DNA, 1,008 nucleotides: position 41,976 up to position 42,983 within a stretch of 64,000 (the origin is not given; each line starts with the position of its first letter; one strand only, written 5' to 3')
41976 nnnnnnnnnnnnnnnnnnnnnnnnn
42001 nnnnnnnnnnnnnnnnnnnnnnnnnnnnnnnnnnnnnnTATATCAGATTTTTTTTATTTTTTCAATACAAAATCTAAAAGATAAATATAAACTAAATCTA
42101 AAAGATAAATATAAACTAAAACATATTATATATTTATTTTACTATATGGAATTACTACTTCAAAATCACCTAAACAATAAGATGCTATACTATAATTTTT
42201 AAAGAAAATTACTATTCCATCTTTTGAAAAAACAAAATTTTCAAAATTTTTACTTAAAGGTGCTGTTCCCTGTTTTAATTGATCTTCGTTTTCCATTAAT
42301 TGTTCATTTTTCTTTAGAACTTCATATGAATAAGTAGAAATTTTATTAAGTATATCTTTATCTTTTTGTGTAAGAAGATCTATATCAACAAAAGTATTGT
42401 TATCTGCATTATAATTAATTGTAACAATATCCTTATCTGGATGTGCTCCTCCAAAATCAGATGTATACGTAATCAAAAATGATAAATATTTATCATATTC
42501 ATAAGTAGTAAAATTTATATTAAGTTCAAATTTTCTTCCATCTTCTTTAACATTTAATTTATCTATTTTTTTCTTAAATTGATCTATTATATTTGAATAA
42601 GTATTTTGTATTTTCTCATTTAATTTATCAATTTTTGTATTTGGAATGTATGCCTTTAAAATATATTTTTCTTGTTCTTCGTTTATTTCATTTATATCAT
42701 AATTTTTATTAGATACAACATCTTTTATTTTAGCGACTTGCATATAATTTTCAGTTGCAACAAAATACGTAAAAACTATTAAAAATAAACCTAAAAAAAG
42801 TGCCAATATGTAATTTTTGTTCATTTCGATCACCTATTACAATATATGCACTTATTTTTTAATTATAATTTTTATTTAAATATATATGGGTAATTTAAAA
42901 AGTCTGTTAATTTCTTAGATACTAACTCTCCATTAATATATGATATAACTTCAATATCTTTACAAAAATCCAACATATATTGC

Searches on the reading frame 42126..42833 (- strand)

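Call 40: search_protein_families(library=pfam, proteins=[window:42126-42833:-], max_evalue=0.00001)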
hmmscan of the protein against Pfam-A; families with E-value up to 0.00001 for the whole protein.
window:42126-42833:- (235 aa): 1 family
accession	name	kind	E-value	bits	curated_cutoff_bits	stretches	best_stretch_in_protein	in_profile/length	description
PF11738.13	DUF3298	-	6.7e-13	49.8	24.1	1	154-231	4-84/84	Protein of unknown function (DUF3298)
